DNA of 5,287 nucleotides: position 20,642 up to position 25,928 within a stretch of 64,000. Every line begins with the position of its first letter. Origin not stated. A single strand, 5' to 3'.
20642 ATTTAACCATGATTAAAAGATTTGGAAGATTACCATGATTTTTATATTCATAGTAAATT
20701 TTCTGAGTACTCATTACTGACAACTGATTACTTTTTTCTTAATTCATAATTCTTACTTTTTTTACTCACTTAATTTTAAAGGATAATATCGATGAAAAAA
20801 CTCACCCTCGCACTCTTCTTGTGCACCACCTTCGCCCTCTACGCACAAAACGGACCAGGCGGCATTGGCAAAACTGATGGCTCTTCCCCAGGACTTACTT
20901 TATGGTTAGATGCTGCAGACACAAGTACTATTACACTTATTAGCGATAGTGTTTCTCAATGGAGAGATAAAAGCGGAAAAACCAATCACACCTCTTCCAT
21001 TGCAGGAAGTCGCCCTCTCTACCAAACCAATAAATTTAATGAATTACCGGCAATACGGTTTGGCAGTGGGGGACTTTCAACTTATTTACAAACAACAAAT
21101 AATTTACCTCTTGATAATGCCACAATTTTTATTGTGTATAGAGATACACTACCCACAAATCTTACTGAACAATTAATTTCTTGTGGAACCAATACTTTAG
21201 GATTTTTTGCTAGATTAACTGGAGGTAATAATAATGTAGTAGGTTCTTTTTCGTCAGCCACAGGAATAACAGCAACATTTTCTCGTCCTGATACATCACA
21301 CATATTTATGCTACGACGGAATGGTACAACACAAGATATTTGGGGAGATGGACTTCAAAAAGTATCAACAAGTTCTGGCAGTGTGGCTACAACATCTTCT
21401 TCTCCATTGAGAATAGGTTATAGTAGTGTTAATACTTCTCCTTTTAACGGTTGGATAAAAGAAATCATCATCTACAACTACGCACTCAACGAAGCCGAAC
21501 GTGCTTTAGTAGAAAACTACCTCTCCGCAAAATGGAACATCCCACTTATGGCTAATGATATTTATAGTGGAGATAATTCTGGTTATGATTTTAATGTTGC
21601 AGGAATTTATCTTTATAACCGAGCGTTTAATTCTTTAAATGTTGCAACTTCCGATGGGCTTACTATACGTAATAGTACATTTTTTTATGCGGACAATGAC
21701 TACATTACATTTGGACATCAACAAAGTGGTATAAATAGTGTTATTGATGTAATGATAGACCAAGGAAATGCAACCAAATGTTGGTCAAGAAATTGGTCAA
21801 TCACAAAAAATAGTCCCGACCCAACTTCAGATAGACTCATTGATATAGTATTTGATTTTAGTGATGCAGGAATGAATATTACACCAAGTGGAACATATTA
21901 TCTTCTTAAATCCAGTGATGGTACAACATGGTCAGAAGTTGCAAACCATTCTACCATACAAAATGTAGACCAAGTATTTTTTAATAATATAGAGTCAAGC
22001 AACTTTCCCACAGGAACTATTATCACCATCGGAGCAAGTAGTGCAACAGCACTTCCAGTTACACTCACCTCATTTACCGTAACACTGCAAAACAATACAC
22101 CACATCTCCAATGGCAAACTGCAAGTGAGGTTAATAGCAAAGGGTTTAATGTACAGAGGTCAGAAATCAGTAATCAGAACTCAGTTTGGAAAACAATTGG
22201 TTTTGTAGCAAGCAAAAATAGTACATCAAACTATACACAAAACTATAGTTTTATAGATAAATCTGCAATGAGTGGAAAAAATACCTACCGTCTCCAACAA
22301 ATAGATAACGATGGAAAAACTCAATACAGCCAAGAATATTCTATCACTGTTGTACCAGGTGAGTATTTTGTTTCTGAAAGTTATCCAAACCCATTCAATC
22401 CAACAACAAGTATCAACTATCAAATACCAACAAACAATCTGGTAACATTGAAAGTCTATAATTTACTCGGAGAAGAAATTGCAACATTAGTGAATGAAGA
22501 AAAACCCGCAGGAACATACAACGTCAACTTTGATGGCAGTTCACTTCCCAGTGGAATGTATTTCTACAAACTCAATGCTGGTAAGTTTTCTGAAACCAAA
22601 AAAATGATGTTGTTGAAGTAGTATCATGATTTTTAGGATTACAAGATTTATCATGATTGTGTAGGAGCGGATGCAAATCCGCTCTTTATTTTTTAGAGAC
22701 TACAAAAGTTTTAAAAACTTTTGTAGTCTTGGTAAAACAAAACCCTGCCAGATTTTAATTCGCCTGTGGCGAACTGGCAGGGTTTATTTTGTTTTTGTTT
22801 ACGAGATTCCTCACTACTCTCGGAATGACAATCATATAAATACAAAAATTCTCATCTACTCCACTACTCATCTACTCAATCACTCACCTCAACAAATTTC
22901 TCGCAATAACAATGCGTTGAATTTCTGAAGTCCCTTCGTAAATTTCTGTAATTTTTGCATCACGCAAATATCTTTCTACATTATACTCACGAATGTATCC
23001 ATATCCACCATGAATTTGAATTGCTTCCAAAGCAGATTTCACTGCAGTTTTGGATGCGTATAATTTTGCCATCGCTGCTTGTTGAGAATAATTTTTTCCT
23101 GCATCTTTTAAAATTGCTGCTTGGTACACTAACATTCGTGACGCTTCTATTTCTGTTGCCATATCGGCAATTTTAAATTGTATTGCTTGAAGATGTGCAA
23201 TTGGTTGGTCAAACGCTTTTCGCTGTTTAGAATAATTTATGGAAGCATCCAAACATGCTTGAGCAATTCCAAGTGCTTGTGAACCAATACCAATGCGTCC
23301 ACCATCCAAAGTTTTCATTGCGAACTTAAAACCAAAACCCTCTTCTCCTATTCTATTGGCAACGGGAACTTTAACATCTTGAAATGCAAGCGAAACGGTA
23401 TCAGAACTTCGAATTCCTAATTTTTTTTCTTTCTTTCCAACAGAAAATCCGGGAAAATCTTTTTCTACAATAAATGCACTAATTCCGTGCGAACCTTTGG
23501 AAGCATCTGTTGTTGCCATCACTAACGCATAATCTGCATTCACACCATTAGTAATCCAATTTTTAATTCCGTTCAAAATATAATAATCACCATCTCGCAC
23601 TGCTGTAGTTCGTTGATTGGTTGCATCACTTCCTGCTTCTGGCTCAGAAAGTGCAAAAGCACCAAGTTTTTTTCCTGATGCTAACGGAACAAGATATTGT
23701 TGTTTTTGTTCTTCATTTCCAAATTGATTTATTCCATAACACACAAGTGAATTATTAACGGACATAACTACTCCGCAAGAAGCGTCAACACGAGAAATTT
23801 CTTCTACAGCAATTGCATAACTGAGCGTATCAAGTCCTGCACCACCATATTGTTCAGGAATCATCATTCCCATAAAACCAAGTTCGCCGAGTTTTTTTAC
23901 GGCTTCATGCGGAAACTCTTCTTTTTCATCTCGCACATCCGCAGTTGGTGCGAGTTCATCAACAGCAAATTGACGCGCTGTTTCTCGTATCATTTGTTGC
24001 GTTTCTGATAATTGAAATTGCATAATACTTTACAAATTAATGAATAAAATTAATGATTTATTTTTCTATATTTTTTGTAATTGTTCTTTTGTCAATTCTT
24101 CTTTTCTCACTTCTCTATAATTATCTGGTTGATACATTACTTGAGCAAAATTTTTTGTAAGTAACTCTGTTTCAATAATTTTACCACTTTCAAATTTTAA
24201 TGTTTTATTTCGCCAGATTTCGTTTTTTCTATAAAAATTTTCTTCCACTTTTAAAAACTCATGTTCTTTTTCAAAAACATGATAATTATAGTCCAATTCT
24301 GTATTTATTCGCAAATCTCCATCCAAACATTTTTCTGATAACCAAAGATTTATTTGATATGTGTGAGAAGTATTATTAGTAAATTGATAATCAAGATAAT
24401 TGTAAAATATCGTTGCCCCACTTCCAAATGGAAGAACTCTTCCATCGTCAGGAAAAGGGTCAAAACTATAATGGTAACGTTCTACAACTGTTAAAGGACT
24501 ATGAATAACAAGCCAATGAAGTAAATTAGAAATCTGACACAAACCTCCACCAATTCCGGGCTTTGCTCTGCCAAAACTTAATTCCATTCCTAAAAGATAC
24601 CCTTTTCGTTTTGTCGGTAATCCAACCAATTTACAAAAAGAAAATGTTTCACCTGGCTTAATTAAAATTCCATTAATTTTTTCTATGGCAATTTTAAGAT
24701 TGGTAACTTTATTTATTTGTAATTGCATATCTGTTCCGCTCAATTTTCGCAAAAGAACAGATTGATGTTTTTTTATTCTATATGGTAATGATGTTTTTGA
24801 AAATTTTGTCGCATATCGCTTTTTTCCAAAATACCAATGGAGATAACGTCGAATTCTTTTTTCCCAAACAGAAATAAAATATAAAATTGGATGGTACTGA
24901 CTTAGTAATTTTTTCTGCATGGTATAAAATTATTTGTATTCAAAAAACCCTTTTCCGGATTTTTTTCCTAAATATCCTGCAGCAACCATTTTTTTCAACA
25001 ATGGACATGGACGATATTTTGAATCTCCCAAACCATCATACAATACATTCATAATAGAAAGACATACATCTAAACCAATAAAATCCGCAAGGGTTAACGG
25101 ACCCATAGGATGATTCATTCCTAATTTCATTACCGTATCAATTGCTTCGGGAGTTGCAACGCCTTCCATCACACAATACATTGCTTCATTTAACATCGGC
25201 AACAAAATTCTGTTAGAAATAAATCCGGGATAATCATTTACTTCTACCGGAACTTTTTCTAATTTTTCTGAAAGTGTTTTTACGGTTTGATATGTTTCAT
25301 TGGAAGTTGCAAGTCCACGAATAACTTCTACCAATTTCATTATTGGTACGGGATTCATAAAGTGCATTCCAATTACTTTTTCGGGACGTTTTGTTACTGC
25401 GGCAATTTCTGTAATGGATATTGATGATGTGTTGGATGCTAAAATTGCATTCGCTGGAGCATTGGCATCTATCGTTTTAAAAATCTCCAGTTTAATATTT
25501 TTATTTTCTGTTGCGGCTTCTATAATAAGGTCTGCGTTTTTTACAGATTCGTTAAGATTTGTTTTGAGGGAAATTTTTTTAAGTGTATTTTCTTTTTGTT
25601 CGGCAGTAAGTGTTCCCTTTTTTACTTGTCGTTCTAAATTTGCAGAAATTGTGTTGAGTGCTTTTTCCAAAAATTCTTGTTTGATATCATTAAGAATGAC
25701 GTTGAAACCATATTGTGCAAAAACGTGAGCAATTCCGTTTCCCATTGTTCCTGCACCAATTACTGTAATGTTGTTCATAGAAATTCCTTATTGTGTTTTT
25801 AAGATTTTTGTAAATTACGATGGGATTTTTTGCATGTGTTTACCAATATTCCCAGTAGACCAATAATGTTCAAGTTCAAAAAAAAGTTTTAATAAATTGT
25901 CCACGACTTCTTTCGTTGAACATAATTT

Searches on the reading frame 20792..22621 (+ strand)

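Call 56: search_protein_families(library=pfam, proteins=[window:20792-22621:+], max_evalue=0.00001)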
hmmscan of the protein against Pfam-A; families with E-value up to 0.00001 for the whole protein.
window:20792-22621:+ (609 aa): 2 families
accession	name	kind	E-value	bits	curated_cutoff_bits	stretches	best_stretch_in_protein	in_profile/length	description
PF18962.6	Por_Secre_tail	-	1.1e-10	42.1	27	1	531-606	2-74/75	Secretion system C-terminal sorting domain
PF13385.13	Laminin_G_3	-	7.7e-07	29.8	27.6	1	115-236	25-149/151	Concanavalin A-like lectin/glucanases superfamily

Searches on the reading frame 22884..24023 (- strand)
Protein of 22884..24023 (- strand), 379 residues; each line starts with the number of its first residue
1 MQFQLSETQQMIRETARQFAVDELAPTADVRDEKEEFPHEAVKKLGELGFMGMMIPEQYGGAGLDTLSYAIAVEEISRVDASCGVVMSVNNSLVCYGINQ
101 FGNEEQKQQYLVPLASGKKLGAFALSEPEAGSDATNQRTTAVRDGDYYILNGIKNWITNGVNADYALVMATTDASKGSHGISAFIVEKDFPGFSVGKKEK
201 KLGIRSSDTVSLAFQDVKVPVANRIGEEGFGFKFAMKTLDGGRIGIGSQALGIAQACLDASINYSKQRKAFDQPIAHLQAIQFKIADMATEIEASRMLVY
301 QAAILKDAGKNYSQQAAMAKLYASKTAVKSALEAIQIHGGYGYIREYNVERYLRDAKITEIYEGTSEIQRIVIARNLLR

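Call 4: search_protein_families(library=pfam, proteins=[window:22884-24023:-], max_evalue=0.01)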
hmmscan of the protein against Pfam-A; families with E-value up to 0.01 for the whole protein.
window:22884-24023:- (379 aa): 5 families
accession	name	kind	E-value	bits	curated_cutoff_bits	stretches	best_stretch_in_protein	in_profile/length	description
PF00441.29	Acyl-CoA_dh_1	-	2.7e-54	183.8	22.4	1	231-378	3-150/150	Acyl-CoA dehydrogenase, C-terminal domain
PF02771.21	Acyl-CoA_dh_N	-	2.2e-44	150.8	22.9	1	6-118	1-113/113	Acyl-CoA dehydrogenase, N-terminal domain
PF02770.24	Acyl-CoA_dh_M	-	3.2e-26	91.8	33.3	1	122-217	1-97/97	Acyl-CoA dehydrogenase, middle domain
PF08028.16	Acyl-CoA_dh_2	-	6.6e-25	88.4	22.7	1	244-366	1-133/134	Acyl-CoA dehydrogenase, C-terminal domain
PF22924.1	ACOX_C_alpha1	-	7e-05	23.1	27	1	262-377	49-168/169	Acyl-CoA oxidase, C-alpha1 domain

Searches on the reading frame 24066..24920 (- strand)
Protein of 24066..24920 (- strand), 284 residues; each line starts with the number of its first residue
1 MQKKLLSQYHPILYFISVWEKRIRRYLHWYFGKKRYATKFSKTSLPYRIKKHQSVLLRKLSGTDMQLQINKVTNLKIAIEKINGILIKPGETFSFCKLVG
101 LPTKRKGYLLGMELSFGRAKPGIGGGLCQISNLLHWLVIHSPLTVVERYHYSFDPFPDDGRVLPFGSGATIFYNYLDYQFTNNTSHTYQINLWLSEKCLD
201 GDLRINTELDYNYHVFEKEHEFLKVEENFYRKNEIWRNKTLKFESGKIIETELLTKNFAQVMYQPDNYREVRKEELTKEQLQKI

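Call 4: search_protein_families(library=pfam, proteins=[window:24066-24920:-], max_evalue=0.01)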
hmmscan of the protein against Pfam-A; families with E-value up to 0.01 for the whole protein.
window:24066-24920:- (284 aa): 1 family
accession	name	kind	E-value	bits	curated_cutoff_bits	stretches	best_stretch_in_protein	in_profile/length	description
PF04294.18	VanW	-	1.6e-38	131.6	27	1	70-200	1-126/130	VanW like protein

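Call 5: search_protein_families(library=ncbifam, proteins=[window:24066-24920:-], max_evalue=0.01)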
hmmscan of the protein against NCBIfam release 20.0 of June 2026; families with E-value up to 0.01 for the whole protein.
window:24066-24920:- (284 aa): 3 families
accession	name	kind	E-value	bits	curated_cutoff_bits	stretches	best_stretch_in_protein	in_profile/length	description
NF033128.2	vanW-gen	equivalog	2.9e-64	217.3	365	1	3-266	2-264/271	glycopeptide resistance accessory protein VanW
NF033123.1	vanW-G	exception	3e-51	174.8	600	1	2-266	1-264/273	glycopeptide resistance accessory protein VanW-G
NF033122.1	vanW-B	exception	1.5e-38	132.7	610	1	1-265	1-264/275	glycopeptide resistance accessory protein VanW-B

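Call 60: find_encoding_contigs(protein=window:24066-24920:-, flank=6000, max_places=10)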
Protein window:24066-24920:- (284 aa): 1 contig read that carries it; 1 place shown.
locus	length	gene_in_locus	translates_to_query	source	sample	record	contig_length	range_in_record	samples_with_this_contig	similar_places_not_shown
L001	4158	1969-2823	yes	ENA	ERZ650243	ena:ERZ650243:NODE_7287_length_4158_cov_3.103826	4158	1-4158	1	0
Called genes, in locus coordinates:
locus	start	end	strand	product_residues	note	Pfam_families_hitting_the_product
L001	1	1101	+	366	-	?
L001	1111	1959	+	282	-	PF02737:3HCDH_N, PF03721:UDPG_MGDP_dh_N (weak), PF00725:3HCDH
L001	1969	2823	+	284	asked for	PF04294:VanW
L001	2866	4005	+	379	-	PF02771:Acyl-CoA_dh_N, PF02770:Acyl-CoA_dh_M, PF00441:Acyl-CoA_dh_1, PF08028:Acyl-CoA_dh_2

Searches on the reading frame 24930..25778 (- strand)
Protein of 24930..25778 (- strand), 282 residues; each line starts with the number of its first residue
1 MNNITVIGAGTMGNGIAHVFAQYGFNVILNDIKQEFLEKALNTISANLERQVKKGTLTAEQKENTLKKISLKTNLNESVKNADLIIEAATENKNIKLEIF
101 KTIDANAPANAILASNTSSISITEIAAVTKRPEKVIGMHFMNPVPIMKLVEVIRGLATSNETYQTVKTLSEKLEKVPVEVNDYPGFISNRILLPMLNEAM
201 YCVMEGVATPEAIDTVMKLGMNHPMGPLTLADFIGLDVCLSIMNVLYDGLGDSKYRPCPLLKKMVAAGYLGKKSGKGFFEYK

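Call 4: search_protein_families(library=pfam, proteins=[window:24930-25778:-], max_evalue=0.01)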
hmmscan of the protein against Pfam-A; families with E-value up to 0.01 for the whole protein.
window:24930-25778:- (282 aa): 12 families
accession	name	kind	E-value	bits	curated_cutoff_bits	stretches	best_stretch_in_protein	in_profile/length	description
PF02737.24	3HCDH_N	-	1.3e-66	224.4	22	1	3-182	1-179/180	3-hydroxyacyl-CoA dehydrogenase, NAD binding domain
PF00725.27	3HCDH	-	1.5e-37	128.4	22.1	1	185-281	1-97/97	3-hydroxyacyl-CoA dehydrogenase, C-terminal domain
PF03721.20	UDPG_MGDP_dh_N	-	8e-06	26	27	1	3-86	2-81/187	UDP-glucose/GDP-mannose dehydrogenase family, NAD binding domain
PF01262.27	AlaDh_PNT_C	-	0.00016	21.6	23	1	3-89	30-100/214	Alanine dehydrogenase/PNT, C-terminal domain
PF03446.21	NAD_binding_2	-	0.00018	22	21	1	3-103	1-79/161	NAD binding domain of 6-phosphogluconate dehydrogenase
PF03807.23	F420_oxidored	-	0.00021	22.3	21.6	1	4-50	2-50/94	NADP oxidoreductase coenzyme F420-dependent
PF01210.29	NAD_Gly3P_dh_N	-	0.00021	21.8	23.1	1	3-117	1-103/158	NAD-dependent glycerol-3-phosphate dehydrogenase N-terminus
PF00106.31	adh_short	-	0.0021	18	26.6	1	4-95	3-88/195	short chain dehydrogenase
PF03435.24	Sacchrp_dh_NADP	-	0.0026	18.5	25.1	1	4-71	1-66/129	Saccharopine dehydrogenase NADP binding domain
PF13561.12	adh_short_C2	-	0.0066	16.5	27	0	12-54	8-49/236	Enoyl-(Acyl carrier protein) reductase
PF01488.26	Shikimate_DH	-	0.0088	16.6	24.3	0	2-28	13-41/138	Shikimate / quinate 5-dehydrogenase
PF13241.12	NAD_binding_7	-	0.0092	17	22.1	0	3-112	9-92/104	Putative NAD(P)-binding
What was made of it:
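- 24930..25778 (-): hbd (3-hydroxybutyryl-CoA dehydrogenase), preceded by T (25779) plus R2. Pfam 3HCDH_N/3HCDH (call 4).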

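Call 5: search_protein_families(library=ncbifam, proteins=[window:24930-25778:-], max_evalue=0.01)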
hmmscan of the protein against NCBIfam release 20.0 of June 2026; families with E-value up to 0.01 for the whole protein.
window:24930-25778:- (282 aa): 59 families (the best 25 are shown)
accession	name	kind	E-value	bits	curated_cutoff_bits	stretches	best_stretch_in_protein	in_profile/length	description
NF004474.0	PRK05808.1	subfamily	6.9e-139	461.9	408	1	1-282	3-283/283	3-hydroxybutyryl-CoA dehydrogenase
NF005715.0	PRK07530.1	equivalog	1.9e-125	418.1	420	1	2-282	5-284/292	3-hydroxybutyryl-CoA dehydrogenase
NF006722.0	PRK09260.1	equivalog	1.5e-106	355.8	429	1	1-282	2-282/289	3-hydroxyacyl-CoA dehydrogenase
NF006124.0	PRK08268.1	subfamily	2.6e-97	326.9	508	1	2-282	8-288/507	3-hydroxyacyl-CoA dehydrogenase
NF005875.0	PRK07819.1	subfamily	3.1e-90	302.5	319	1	2-281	6-286/287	3-hydroxybutyryl-CoA dehydrogenase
TIGR02279.1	PaaC-3OHAcCoADH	equivalog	7.6e-82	275.7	669.4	1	3-282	7-286/503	3-hydroxyacyl-CoA dehydrogenase PaaH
NF004699.0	PRK06035.1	equivalog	3.2e-79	266.1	500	1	2-275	4-279/294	3-hydroxyacyl-CoA dehydrogenase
NF008727.0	PRK11730.1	equivalog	1.8e-72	244.8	870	1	2-282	314-593/717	fatty acid oxidation complex subunit alpha FadB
NF008363.0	PRK11154.1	equivalog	2.8e-70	237.3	869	1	2-282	310-587/708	fatty acid oxidation complex subunit alpha FadJ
NF006143.0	PRK08293.1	equivalog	4.6e-67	226.4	312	1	1-282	4-288/291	3-hydroxyacyl-CoA dehydrogenase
TIGR02441.1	fa_ox_alpha_mit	equivalog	1e-66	225.5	964.65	1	2-281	336-613/737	fatty acid oxidation complex subunit alpha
TIGR02440.1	FadJ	equivalog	4.4e-61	207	968.45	1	2-281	305-581/699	fatty acid oxidation complex subunit alpha FadJ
NF042925.1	FHMPC_DH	equivalog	1.5e-60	205.1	500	1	3-281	2-280/304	5-formyl-3-hydroxy-2-methylpyridine 4-carboxylate 5-dehydrogenase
TIGR02437.1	FadB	equivalog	1.7e-60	205.2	933.55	1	3-282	315-593/714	fatty acid oxidation complex subunit alpha FadB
NF006125.0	PRK08269.1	equivalog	3.6e-55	187.3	427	1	2-282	6-297/334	3-hydroxybutyryl-CoA dehydrogenase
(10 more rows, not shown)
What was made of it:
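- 24930..25778 (-): NCBIfam PRK05808 at 462 bits, above its cut-off (call 5).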

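Call 13: find_encoding_contigs(protein=window:24930-25778:-, flank=6000, max_places=10)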
Protein window:24930-25778:- (282 aa): 2 contigs read that carry it; 2 places shown.
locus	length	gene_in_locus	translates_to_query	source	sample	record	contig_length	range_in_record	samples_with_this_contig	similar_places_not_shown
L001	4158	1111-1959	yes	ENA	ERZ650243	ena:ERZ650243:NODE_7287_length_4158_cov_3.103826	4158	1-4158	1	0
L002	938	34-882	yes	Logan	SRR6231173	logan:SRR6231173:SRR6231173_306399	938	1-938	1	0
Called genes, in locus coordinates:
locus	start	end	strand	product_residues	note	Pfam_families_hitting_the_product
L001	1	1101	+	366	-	?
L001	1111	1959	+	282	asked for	PF02737:3HCDH_N, PF03721:UDPG_MGDP_dh_N (weak), PF00725:3HCDH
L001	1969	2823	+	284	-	PF04294:VanW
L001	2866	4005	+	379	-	PF02771:Acyl-CoA_dh_N, PF02770:Acyl-CoA_dh_M, PF00441:Acyl-CoA_dh_1, PF08028:Acyl-CoA_dh_2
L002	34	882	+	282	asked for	PF02737:3HCDH_N, PF03721:UDPG_MGDP_dh_N (weak), PF00725:3HCDH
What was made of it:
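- Tried and rejected: The hbd and VanW look-ups gave only L001 and L002 (calls 13, 60).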

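Call 30: find_related_loci(query=window:24930-25778:-, collection=genome_contigs, flank=5000)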
Query window:24930-25778:- (282 aa) in genome_contigs; peptide patterns used: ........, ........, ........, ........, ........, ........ (x = any residue, [..] = any of these).
600 stretches matched a pattern (row limit reached: there are more); 586 encode a relative of the query (tblastn E <= 1e-3); the best 80 are kept; 80 distinct loci.
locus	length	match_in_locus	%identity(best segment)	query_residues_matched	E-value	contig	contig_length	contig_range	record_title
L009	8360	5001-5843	80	1-281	8e-160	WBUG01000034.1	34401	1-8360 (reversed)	MAG: Bacteroidetes bacterium isolate SB10 contig_697, whole genome shotgun sequence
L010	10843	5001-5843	81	1-281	2e-158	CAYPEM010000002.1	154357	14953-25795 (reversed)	MAG TPA_asm: uncultured Chitinophagaceae bacterium isolate SRP292972_co2_148 genome assembly, contig: NODE_76_length_154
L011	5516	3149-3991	78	1-281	4e-157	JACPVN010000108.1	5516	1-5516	MAG: Ignavibacteriae bacterium isolate NC_groundwater_786_Ag_S2p5_43_5 JBCH_GD18_4_SO25_S179_scaffold_13963, whole genom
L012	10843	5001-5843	75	1-281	2e-149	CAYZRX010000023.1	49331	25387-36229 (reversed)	MAG TPA_asm: uncultured Ignavibacteriaceae bacterium isolate SRP214966_co4_379 genome assembly, contig: NODE_394_length_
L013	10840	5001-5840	74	1-281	1e-141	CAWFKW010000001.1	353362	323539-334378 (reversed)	MAG: uncultured Ignavibacteria bacterium isolate MFD06435.bin.1.139 genome assembly, contig: contig_109759, whole genome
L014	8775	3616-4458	73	1-281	9e-141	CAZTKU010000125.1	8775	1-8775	MAG TPA_asm: uncultured Ignavibacteriaceae bacterium isolate binchicken_co119_451 genome assembly, contig: NODE_11417_le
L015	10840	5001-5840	73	1-281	4e-140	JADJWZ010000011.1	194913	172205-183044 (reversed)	MAG: Ignavibacteria bacterium isolate Kalu_18-Q3-R12-55_BATAC.336 tig00004532-10-1946490, whole genome shotgun sequence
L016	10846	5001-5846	74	1-282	7e-137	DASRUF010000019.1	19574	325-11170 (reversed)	MAG TPA_asm: Bacteroidota bacterium isolate SMAG_U7915 k141_276820, whole genome shotgun sequence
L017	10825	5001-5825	73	6-281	1e-136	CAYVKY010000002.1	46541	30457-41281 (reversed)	MAG TPA_asm: uncultured Ignavibacterium sp. isolate SRP089250_co1_30 genome assembly, contig: NODE_1022_length_46541_cov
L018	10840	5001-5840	69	2-281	3e-135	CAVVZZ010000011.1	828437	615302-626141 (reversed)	MAG: Ignavibacteriota bacterium isolate MFD01872.bin.1.283 genome assembly, contig: contig_53690, whole genome shotgun s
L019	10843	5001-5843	68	1-282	8e-131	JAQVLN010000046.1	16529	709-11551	MAG: Desulfitobacteriaceae bacterium isolate STF1_110 NODE_9275_length_16529_cov_4.356359_Sandtown_F1, whole genome shot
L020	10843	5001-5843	65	1-282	3e-129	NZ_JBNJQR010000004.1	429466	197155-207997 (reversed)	Brevibacillus ginsengisoli strain KCTC 13938 NODE_4_length_429466_cov_51.352372, whole genome shotgun sequence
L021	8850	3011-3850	66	1-281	2e-129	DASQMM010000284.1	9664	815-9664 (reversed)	MAG TPA_asm: Brevibacillus sp. isolate SMAG_U10748 k141_126484, whole genome shotgun sequence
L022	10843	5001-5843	66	1-282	3e-129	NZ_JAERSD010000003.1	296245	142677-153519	Bacillus sp. REN3 NODE_3_length_296245_cov_167.094090, whole genome shotgun sequence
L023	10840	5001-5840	66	1-281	1e-128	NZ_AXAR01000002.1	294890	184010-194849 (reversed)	Alicyclobacillus pomorum DSM 14955 YWKDRAFT_scaffold_1.2_C, whole genome shotgun sequence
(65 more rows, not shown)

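Call 89: search_protein_families(library=pfam, proteins=[L009:3727-4980:+, L010:3790-4968:+, L013:3804-4982:+, L010:2441-3694:+, L013:3024-3788:+], max_evalue=1e-10)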
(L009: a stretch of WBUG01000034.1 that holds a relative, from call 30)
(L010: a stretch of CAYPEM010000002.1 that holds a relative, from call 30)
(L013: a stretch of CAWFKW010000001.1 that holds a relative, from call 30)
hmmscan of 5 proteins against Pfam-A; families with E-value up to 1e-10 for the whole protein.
L009:3727-4980:+ (417 aa): 2 families
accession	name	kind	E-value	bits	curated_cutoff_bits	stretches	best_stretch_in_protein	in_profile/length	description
PF00108.29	Thiolase_N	-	7.5e-93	311.1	26.4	1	29-286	1-259/260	Thiolase, N-terminal domain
PF02803.24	Thiolase_C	-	1.6e-48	163.8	27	1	295-415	2-122/123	Thiolase, C-terminal domain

L010:3790-4968:+ (392 aa): 2 families
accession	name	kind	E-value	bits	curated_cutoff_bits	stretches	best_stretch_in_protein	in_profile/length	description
PF00108.29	Thiolase_N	-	2.7e-95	319.1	26.4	1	4-261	1-259/260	Thiolase, N-terminal domain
PF02803.24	Thiolase_C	-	7.1e-46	155.3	27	1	269-390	1-122/123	Thiolase, C-terminal domain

L013:3804-4982:+ (392 aa): 2 families
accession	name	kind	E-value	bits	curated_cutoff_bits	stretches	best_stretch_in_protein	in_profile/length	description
PF00108.29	Thiolase_N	-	5.9e-94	314.7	26.4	1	4-262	1-260/260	Thiolase, N-terminal domain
PF02803.24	Thiolase_C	-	2.3e-42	143.9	27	1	270-391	2-123/123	Thiolase, C-terminal domain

L010:2441-3694:+ (417 aa): 3 families
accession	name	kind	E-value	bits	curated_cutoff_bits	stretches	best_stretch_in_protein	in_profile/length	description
PF07497.18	Rho_RNA_bind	-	6e-35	119.3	27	1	54-127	2-73/73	Rho termination factor, RNA-binding domain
PF00006.31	ATP-synt_ab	-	7.9e-28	98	29.5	1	158-362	2-211/213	ATP synthase alpha/beta family, nucleotide-binding domain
PF07498.18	Rho_N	-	1.7e-18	66.7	24.9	1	7-49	1-43/43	Rho termination factor, N-terminal domain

L013:3024-3788:+ (254 aa): 1 family
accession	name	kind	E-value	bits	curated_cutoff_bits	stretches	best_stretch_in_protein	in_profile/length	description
PF00121.24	TIM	-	6.3e-95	317.8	20.1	1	5-252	1-244/245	Triosephosphate isomerase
